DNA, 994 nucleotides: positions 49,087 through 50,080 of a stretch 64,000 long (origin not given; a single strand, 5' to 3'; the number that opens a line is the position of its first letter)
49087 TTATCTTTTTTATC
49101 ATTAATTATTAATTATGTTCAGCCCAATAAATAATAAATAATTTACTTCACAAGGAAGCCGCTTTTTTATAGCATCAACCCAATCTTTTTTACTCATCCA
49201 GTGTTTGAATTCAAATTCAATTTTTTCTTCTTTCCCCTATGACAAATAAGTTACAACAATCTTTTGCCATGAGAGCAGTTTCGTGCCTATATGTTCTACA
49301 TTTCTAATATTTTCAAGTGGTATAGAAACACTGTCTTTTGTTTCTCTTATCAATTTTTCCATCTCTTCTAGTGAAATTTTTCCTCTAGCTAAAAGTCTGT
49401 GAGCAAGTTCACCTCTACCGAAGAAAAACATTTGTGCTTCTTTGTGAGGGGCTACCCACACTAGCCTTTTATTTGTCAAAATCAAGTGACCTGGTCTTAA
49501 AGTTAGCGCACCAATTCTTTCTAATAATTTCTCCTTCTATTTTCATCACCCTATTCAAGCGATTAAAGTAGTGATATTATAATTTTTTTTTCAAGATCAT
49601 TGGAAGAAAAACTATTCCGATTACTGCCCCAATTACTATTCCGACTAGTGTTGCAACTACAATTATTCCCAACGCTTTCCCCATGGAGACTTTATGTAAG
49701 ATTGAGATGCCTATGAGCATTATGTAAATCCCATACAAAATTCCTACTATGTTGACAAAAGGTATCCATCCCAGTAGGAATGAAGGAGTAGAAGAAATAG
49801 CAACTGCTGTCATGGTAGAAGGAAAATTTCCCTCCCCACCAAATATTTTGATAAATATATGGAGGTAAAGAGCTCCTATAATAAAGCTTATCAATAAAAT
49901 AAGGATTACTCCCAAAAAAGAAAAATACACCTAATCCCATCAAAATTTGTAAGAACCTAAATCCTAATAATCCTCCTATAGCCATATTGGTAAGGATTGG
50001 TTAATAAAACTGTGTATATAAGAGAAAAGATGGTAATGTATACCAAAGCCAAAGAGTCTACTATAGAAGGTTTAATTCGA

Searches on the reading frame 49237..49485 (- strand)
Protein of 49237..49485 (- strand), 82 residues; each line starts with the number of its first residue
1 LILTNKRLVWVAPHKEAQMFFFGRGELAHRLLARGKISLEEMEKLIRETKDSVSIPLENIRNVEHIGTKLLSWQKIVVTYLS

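Call 3: search_protein_families(library=pfam, proteins=[window:49237-49485:-], max_evalue=0.01)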
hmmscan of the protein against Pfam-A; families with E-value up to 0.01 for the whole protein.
window:49237-49485:- (82 aa): 1 family
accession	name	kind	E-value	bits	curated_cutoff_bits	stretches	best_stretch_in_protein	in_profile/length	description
PF11605.14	Vps36_ESCRT-II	-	0.0022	18.6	24.1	0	49-79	56-89/92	Vacuolar protein sorting protein 36 Vps36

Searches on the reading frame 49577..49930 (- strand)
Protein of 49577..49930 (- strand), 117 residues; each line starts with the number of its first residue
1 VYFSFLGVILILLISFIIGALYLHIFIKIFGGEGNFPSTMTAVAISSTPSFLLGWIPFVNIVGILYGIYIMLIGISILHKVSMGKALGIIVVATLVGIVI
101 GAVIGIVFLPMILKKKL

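Call 3: search_protein_families(library=pfam, proteins=[window:49577-49930:-], max_evalue=0.01)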
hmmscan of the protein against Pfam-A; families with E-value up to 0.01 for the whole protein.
window:49577-49930:- (117 aa): 1 family
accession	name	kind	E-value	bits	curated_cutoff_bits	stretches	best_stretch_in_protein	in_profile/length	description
PF04893.22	Yip1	-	3.9e-12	46.8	28.6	1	4-103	62-172/173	Yip1 domain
